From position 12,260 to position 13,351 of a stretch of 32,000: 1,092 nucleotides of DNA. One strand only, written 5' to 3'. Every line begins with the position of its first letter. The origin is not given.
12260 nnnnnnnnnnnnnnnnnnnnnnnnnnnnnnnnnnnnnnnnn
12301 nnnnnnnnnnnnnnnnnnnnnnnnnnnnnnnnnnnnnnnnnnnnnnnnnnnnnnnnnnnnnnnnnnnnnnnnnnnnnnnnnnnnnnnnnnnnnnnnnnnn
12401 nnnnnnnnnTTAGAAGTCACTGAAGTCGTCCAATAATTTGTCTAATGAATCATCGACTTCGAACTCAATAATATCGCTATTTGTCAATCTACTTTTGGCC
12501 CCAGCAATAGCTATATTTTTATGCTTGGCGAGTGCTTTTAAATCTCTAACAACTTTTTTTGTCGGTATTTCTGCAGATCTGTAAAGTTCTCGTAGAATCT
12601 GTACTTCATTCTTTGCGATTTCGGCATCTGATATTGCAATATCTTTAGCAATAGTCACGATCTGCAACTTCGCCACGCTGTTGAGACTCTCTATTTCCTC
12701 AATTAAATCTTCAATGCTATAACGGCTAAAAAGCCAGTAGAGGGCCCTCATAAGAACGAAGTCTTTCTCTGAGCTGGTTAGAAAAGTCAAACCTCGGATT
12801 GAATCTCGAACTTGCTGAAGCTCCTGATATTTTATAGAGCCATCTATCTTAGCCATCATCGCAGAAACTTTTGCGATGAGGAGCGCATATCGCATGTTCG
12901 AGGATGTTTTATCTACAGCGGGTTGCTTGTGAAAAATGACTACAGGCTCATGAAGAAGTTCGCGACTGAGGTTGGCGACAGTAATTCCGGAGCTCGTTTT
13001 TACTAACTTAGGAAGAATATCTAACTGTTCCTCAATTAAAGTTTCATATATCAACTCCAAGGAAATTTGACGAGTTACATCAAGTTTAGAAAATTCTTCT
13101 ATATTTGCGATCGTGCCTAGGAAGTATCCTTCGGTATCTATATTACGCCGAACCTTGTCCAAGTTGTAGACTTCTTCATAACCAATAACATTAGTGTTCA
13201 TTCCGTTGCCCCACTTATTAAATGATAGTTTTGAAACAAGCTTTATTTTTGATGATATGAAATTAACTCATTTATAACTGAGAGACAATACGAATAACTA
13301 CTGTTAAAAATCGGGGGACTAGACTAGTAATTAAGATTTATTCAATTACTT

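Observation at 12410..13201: TerB-like protein as the lead gene of a DNA-defence operon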

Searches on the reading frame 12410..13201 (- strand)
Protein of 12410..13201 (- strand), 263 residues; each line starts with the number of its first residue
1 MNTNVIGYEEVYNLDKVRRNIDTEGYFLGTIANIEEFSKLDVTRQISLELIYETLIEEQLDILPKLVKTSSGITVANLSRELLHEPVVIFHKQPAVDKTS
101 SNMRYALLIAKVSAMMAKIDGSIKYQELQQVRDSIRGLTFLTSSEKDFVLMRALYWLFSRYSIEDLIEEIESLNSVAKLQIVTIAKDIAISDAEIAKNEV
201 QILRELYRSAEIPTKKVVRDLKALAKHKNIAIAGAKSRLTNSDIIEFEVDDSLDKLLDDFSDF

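Call 5: search_protein_families(library=pfam, proteins=[window:12410-13201:-], max_evalue=1)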
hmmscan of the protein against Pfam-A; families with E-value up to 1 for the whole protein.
window:12410-13201:- (263 aa): 2 families
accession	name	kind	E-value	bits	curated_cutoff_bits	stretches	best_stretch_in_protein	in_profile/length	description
PF05099.18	TerB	-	3.5e-07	31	24.4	1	109-215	4-111/118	Tellurite resistance protein TerB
PF10274.15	ParcG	-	0.0033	18.1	22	1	154-256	53-154/183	Parkin co-regulated protein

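Call 6: search_protein_families(library=padloc, proteins=[window:12410-13201:-], max_evalue=1)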
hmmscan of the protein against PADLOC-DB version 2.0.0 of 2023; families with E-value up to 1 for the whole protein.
window:12410-13201:- (263 aa): 0 families

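Call 8: search_protein_families(library=ncbifam, proteins=[window:12410-13201:-], max_evalue=1)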
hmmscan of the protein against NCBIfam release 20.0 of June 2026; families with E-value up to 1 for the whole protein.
window:12410-13201:- (263 aa): 0 families

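Call 14: find_homologous_proteins(query=window:12410-13201:-, max_evalue=0.001)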
Query window:12410-13201:- (263 aa): 3 proteins with E <= 0.001 among 1591 candidates.
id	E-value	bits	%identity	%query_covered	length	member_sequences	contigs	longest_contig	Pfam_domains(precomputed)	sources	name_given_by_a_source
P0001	4.8e-142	489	90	100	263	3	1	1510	PF05099.19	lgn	-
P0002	1.2e-93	331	64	98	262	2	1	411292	PF05099.19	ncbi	-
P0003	4.0e-92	326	63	98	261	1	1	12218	PF05099.19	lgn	-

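Call 16: find_encoding_contigs(protein=P0002, flank=10000, max_places=4)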
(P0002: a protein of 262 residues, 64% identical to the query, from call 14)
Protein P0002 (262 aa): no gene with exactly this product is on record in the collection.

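Call 17: find_encoding_contigs(protein=P0003, flank=10000, max_places=4)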
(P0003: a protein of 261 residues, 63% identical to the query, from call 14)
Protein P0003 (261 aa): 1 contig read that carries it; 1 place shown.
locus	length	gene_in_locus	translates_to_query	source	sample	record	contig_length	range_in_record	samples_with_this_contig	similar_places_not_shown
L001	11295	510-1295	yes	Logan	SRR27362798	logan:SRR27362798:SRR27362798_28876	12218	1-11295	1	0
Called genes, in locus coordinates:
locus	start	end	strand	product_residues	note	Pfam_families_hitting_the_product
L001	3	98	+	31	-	?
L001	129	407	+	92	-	PF13145:Rotamase_2 (weak), PF13616:Rotamase_3, PF00639:Rotamase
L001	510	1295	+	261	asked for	PF05099:TerB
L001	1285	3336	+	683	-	PF13091:PLDc_2 (weak), PF00176:SNF2-rel_dom (weak), PF00270:DEAD, PF04851:ResIII, PF18766:SWI2_SNF2, PF00271:Helicase_C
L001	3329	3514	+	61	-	-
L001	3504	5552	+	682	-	PF02463:SMC_N (weak), PF13175:AAA_15 (faint), PF13476:AAA_23, PF13514:AAA_27 (weak)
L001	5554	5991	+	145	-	PF27807:DNA_S_mod_dnd_assoc_4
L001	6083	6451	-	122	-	PF08870:DndE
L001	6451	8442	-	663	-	PF02463:SMC_N (faint), PF13175:AAA_15, PF13476:AAA_23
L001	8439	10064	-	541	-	PF01507:PAPS_reduct (weak)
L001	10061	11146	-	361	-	PF14072:DndB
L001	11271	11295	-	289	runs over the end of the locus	PF26340:DNA-SBD_ScoMcrA, PF13391:HNH_2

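Call 18: find_related_loci(query=window:12410-13201:-, collection=genome_contigs, flank=10000)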
Query window:12410-13201:- (263 aa) in genome_contigs; peptide patterns used: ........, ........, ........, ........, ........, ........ (x = any residue, [..] = any of these).
418 stretches matched a pattern, but none encodes a relative of the query by tblastn (E <= 1e-3).

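Call 20: search_protein_representatives(protein=window:12410-13201:-)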
Query: 263 residues. Proteins with E-value up to 0.001 (for the whole library): 54; up to 1e-10: 30; up to 1e-30: 10. The best 54 are listed.
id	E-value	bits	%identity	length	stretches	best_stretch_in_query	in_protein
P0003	1.3e-92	325.7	63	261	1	5-263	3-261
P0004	1.1e-44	168.9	41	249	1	16-261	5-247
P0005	3.2e-39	151.0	36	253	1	11-263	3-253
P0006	1.8e-37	145.3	32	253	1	13-263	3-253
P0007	1.5e-35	138.9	35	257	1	14-263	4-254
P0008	1.7e-34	135.5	33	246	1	17-263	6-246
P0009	6.9e-34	133.6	39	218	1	59-263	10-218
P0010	3.0e-31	124.9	35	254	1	38-261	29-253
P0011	3.5e-31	124.7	34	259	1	19-248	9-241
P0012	8.7e-31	123.4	31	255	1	13-263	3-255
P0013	2.3e-29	118.8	34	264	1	15-260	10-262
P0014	6.6e-28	114.0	31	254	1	13-260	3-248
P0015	1.5e-24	103.0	30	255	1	12-263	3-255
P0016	2.6e-18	82.6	41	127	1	139-263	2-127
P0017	4.7e-16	75.2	34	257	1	72-263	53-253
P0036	1.1e-09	54.4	30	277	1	71-263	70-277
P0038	3.9e-09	52.6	27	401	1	83-263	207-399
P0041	2.4e-08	50.0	25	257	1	38-260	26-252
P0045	8.0e-06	41.7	27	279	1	87-260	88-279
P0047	1.1e-05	41.3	24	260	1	80-260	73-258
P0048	2.3e-05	40.3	25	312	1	84-225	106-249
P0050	8.7e-05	38.4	28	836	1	87-225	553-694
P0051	1.6e-04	37.5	31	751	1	81-225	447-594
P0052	1.7e-04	37.4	28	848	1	88-227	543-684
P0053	3.5e-04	36.4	26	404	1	84-224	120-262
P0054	3.7e-04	36.3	26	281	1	88-260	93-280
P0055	4.1e-04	36.1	26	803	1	83-227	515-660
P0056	5.6e-04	35.7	28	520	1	85-233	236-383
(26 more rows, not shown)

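Call 24: list_cluster_members(proteins=[P0002, P0001, window:12410-13201:-])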
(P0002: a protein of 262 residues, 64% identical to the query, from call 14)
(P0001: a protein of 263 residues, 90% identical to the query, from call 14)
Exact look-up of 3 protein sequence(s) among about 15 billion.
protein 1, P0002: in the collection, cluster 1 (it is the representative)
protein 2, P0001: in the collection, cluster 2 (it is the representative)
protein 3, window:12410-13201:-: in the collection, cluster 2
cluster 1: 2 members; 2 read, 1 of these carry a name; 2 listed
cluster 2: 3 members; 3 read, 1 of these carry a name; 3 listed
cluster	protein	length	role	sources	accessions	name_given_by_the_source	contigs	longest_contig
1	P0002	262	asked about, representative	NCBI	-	-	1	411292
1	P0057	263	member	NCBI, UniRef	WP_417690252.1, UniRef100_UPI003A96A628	TerB family tellurite resistance protein [Pseudidiomarina sp.] | TerB family tellurite resistance protein n=1 Tax=Pseudidiomarina sp. TaxID=2081707 ...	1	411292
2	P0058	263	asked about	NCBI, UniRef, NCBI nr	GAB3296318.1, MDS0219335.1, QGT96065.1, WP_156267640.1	tellurite resistance TerB family protein [Pseudidiomarina andamanensis] | TerB family tellurite resistance protein n=1 Tax=Pseudidiomarina andamanensis ... | TerB family tellurite resistance protein [Pseudidiomarina andamanensis]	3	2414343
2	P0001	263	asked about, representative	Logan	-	-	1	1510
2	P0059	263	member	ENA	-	-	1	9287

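Call 25: search_dna_similar(query=window:12410-13201:-, collection=plasmids, mode=protein, max_evalue=0.001)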
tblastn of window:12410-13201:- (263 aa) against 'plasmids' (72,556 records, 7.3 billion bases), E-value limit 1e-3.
No match.

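Call 26: find_homologous_proteins(query=A2, max_evalue=0.00001)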
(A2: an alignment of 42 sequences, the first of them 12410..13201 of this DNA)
Query A2 (42 sequences) (263 aa, profile of the alignment): 4 proteins with E <= 0.00001 among 8000 candidates.
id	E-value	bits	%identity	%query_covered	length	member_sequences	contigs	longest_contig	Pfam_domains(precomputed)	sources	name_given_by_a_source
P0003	4.2e-77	277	63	98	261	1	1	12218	PF05099.19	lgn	-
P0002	6.6e-76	273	64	98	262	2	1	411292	PF05099.19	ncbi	-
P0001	1.9e-74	269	90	100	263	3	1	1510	PF05099.19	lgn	-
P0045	3.3e-62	228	27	62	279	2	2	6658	PF05099.19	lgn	-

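Call 27: find_encoding_contigs(protein=P0045, flank=10000, max_places=3)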
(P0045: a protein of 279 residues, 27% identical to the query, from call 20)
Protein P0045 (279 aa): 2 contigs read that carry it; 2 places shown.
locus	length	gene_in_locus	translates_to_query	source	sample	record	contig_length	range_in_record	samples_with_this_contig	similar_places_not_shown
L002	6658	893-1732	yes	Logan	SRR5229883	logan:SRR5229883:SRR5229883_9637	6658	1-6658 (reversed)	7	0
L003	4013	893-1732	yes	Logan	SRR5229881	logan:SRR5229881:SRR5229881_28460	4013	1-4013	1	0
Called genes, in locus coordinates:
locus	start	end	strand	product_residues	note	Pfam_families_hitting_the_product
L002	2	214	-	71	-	?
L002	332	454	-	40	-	PF13551:HTH_29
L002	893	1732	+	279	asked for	PF05099:TerB (weak)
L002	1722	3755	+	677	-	PF00270:DEAD, PF04851:ResIII, PF00271:Helicase_C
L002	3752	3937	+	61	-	-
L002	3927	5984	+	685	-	PF02463:SMC_N, PF13476:AAA_23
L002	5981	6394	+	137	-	PF27807:DNA_S_mod_dnd_assoc_4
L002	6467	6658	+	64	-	?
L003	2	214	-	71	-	?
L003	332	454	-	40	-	PF13551:HTH_29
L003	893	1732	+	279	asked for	PF05099:TerB (weak)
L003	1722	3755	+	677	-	PF00270:DEAD, PF04851:ResIII, PF00271:Helicase_C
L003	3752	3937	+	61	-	-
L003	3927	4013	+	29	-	?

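Call 28: find_encoding_contigs(protein=P0004, flank=10000, max_places=3)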
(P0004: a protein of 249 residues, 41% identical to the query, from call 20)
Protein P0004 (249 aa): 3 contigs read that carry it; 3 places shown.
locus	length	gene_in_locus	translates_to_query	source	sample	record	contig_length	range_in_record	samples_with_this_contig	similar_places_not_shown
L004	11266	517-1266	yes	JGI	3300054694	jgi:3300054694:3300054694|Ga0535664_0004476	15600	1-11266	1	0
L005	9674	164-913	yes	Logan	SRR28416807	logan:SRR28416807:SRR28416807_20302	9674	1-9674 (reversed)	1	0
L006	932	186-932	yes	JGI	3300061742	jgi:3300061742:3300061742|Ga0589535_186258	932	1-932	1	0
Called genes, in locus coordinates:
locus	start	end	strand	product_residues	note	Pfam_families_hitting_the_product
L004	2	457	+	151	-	?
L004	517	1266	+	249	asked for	PF05099:TerB (weak)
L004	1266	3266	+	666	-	PF00176:SNF2-rel_dom (weak), PF00270:DEAD, PF04851:ResIII, PF18766:SWI2_SNF2, PF00271:Helicase_C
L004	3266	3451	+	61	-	-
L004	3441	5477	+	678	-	PF02463:SMC_N, PF13175:AAA_15, PF13476:AAA_23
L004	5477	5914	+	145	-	PF27807:DNA_S_mod_dnd_assoc_4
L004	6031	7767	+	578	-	PF13589:HATPase_c_3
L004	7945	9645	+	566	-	PF10592:AIPR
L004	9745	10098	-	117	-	PF08870:DndE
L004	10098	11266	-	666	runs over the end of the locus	PF02463:SMC_N (faint), PF13175:AAA_15 (faint), PF13476:AAA_23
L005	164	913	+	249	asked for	PF05099:TerB (weak)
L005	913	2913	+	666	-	PF00176:SNF2-rel_dom (weak), PF00270:DEAD, PF04851:ResIII, PF18766:SWI2_SNF2, PF00271:Helicase_C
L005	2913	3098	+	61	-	-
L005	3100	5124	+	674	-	PF02463:SMC_N, PF13175:AAA_15, PF13476:AAA_23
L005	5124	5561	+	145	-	PF27807:DNA_S_mod_dnd_assoc_4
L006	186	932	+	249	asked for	PF05099:TerB (weak)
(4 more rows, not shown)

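Call 29: find_encoding_contigs(protein=P0036, flank=8000, max_places=2)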
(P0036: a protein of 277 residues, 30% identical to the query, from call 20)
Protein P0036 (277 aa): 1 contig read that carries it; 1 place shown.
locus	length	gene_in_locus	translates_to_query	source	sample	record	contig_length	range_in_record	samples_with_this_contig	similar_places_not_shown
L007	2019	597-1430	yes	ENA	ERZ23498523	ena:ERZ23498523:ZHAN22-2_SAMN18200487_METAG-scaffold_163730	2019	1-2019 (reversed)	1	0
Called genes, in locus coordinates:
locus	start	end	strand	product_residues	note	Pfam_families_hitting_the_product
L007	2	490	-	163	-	?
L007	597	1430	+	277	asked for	PF05099:TerB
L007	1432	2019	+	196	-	?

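Call 30: find_encoding_contigs(protein=P0047, flank=8000, max_places=2)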
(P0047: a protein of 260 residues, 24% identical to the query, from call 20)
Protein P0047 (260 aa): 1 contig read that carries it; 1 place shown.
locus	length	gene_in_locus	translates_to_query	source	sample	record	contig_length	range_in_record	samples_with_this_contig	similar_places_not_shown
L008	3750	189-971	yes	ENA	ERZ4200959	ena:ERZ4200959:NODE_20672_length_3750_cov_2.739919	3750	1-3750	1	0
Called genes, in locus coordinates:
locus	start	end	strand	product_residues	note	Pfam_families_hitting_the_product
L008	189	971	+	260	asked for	PF05099:TerB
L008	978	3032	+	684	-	PF00176:SNF2-rel_dom (faint), PF00270:DEAD, PF04851:ResIII, PF18766:SWI2_SNF2, PF00271:Helicase_C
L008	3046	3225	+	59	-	-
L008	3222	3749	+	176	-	?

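Call 31: find_encoding_contigs(protein=P0012, flank=8000, max_places=2)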
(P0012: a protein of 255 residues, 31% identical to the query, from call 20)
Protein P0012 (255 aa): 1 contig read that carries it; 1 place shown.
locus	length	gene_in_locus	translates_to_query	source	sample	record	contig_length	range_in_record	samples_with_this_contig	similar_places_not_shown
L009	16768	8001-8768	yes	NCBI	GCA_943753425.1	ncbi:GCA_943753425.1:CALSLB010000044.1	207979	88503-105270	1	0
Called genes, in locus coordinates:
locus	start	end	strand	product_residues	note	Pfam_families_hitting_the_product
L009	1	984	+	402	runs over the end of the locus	PF03235:GmrSD_N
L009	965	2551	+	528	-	PF02463:SMC_N (weak), PF13476:AAA_23, PF00005:ABC_tran (weak), PF13175:AAA_15 (weak), PF13304:AAA_21 (faint)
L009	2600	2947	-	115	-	PF08870:DndE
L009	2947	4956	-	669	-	PF13476:AAA_23 (weak)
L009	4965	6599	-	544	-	PF01507:PAPS_reduct (weak)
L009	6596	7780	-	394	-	PF14072:DndB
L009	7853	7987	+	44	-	-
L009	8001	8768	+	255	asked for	PF05099:TerB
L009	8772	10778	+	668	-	PF13091:PLDc_2 (weak), PF00270:DEAD, PF04851:ResIII, PF18766:SWI2_SNF2, PF00271:Helicase_C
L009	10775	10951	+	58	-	-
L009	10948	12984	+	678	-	PF02463:SMC_N, PF13175:AAA_15, PF13476:AAA_23, PF13555:AAA_29 (faint)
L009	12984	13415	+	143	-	PF27807:DNA_S_mod_dnd_assoc_4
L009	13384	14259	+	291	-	PF00520:Ion_trans, PF08016:PKD_channel (faint)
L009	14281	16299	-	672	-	-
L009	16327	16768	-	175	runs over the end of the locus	-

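Call 46: predict_structure(alignment_id=A2)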
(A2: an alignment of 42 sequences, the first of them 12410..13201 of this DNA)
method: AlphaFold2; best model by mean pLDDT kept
length: 263 residues; sequences in the alignment: 42
mean_pLDDT: 87.3   pTM: 0.83
mean pLDDT of the five models: 87.3, 87.0, 86.2, 85.3, 84.7
residues with pLDDT >= 90: 196; 70-90: 31; 50-70: 16; < 50: 20
segments of 3 or more residues with pLDDT < 50: 236-250, 261-263
pLDDT, mean of each block of 10 residues (from residue 1): 68 96 95 94 92 97 95 85 91 95 95 94 90 96 97 93 90 94 96 92 97 97 94 59 38 53 40
secondary structure, 60 per line:
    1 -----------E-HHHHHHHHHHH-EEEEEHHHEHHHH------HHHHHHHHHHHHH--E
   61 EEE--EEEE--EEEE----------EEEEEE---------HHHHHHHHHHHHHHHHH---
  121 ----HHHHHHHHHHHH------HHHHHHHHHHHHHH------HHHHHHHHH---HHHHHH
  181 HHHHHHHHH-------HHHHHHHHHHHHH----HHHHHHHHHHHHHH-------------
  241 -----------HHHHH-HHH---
elements in order: H14-24 E26-30 H35-38 H45-57 E60-63 E66-69 E72-75 E86-91 H101-117 H125-136 H143-156 H163-171 H175-189 H197-209 H214-227 H252-256

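Call 50: fold_search(model_id=the predicted structure, library=pdb)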
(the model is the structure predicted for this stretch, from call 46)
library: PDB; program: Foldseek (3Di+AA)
matches with E <= 10: 154; with E <= 0.001: 0
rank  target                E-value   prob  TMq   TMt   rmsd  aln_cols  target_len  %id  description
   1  2h5n_A                1.3e-02  1.00  0.32  0.56   9.1       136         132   17  Crystal Structure of Protein of Unknown Function PG1108 from Porphyromonas gingivalis W83 (released 2006-07-25)
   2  2h5n_C                1.3e-02  1.00  0.34  0.64   5.0       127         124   16  Crystal Structure of Protein of Unknown Function PG1108 from Porphyromonas gingivalis W83 (released 2006-07-25)
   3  2h5n_D                5.7e-02  0.99  0.31  0.58   5.4       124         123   18  Crystal Structure of Protein of Unknown Function PG1108 from Porphyromonas gingivalis W83 (released 2006-07-25)
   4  2h5n_B                9.0e-02  0.99  0.31  0.59   5.0       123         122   15  Crystal Structure of Protein of Unknown Function PG1108 from Porphyromonas gingivalis W83 (released 2006-07-25)
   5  6lkp_A                4.7e-01  0.08  0.14  0.17  14.0       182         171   10  Crystal structure of Dps1 from the thermophilic non-heterocystous filamentous cyanobacterium Thermoleptolyngbya sp. O- (released 2020-03-25)
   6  7nnu_D                5.2e-01  0.10  0.15  0.15  17.9       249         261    8  Cryo-EM structure of the folate-specific ECF transporter complex in MSP2N2 lipid nanodiscs (released 2021-08-18)
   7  8uxa_AK               7.4e-01  0.18  0.14  0.14  10.9       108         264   17  Glucose treated mitochondrial ribosome of saccharomyces cerevisiae class I (released 2025-11-19)
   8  5iz2_A                1.1e+00  0.18  0.21  0.35   8.5       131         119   11  Crystal structure of the N. clavipes spidroin NTD at pH 6.5 (released 2016-07-27)
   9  6c75_A                1.1e+00  0.15  0.18  0.14  13.5       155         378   12  Structure of Iron containing alcohol dehydrogenase from Thermococcus thioreducens in a monoclinic crystal form (released 2019-01-23)
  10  8gs7_MODEL_1_A        1.1e+00  0.12  0.19  0.28  14.2       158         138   13  SOLUTION NMR STRUCTURE OF N-TERMINAL DOMAIN OF TRICONEPHILA CLAVIPES MAJOR AMPULLATE SPIDROIN 2 (released 2023-03-15)
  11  9rku_A1               1.2e+00  0.05  0.14  0.10  27.4       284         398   10  Agrobacterium phage 7-7-1 baseplate (released 2025-12-10)
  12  7qni                  1.3e+00  0.10  0.17  0.13  12.4       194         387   12  CRYSTAL STRUCTURE OF E.coli ALCOHOL DEHYDROGENASE - FucO MUTANT L259V (released 2022-10-19)
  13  9jpj_F                1.4e+00  0.04  0.13  0.15  15.3       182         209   16  Crystal structure of DhdR in complex with DNA (released 2024-11-06)
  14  8d8l_Y                1.7e+00  0.13  0.15  0.15  12.3       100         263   15  Yeast mitochondrial small subunit assembly intermediate (State 3) (released 2022-12-14)
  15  7vg4_F                1.7e+00  0.09  0.16  0.21  14.8       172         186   11  10,5-methenyltetrahydrofolate cyclohydrolase from Methylobacterium extorquens AM1 strain (released 2022-07-06)
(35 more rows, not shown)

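Call 51: search_solved_structures(query=A2, max_evalue=1, show_alignments=2)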
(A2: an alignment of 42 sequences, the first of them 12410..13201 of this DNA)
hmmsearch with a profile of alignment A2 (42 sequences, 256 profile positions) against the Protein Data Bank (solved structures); distinct sequences matched with E-value up to 1: 7.
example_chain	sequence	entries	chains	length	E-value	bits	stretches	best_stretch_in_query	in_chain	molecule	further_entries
2h5n_A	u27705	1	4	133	6.6e-07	32.4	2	102-216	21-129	Hypothetical protein PG_1108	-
2jxu_A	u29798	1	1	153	0.04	16.7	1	98-131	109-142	TerB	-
3fdq_A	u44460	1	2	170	0.13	15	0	193-231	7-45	Motility gene repressor mogR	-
7x9s_B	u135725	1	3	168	0.14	14.9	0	191-231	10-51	Motility gene repressor MogR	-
9edt_D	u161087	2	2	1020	0.16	14.7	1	22-113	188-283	Chromosome instability protein 1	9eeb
9edr_D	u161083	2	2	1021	0.16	14.7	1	22-113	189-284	Chromosome instability protein 1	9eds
6rmn_A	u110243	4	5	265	0.35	13.6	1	12-94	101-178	DNA mismatch repair protein MLH1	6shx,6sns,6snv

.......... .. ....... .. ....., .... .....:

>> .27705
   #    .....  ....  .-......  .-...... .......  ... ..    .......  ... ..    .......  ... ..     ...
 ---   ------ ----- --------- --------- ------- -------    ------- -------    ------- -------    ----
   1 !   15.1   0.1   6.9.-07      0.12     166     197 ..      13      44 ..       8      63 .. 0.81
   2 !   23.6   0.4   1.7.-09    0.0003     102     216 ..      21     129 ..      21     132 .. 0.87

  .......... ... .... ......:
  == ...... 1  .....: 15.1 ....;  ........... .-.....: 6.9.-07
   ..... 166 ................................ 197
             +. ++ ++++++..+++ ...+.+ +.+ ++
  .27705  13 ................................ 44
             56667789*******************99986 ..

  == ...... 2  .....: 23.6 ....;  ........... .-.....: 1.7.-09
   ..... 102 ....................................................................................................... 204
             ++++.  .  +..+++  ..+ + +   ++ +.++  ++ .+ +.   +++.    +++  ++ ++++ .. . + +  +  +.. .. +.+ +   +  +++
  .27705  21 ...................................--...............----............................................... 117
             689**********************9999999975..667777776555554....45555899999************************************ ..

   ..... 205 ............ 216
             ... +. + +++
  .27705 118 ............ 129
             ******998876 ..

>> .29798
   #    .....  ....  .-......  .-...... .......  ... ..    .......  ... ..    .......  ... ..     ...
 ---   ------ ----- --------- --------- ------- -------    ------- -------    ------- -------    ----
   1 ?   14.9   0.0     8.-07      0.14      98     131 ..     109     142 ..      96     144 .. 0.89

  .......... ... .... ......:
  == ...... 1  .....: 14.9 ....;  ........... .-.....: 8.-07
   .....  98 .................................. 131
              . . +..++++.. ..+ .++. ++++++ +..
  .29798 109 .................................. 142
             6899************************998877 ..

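Call 67: search_protein_families(library=pfam, alignment_id=A2, max_evalue=0.01)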
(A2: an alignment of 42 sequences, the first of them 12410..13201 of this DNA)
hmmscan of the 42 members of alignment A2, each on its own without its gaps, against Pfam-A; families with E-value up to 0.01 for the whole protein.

A. member 1, window:12410-13201:- (263 aa): 2 families
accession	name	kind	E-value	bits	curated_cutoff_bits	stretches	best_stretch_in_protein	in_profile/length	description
PF05099.18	TerB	-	3.5e-07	31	24.4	1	109-215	4-111/118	Tellurite resistance protein TerB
PF10274.15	ParcG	-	0.0033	18.1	22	0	154-256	53-154/183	Parkin co-regulated protein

B. families by the number of members that match (of 42 scanned): 8 families
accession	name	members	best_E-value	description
PF05099.18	TerB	42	1.1e-11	Tellurite resistance protein TerB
PF04391.17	DUF533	7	2e-05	Protein of unknown function (DUF533)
PF04583.17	Baculo_p74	1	0.0014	Baculoviridae p74 conserved region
PF23635.1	Beta-prop_AT5G49610-like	1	0.0019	F-box protein AT5G49610-like, beta-propeller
PF10274.15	ParcG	1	0.0033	Parkin co-regulated protein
PF21476.4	PF0610-like_N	1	0.0051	PF0610-like, N-terminal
PF10083.14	DUF2321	1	0.0088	Uncharacterized protein conserved in bacteria (DUF2321)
PF17811.6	JHD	1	0.0094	Jumonji helical domain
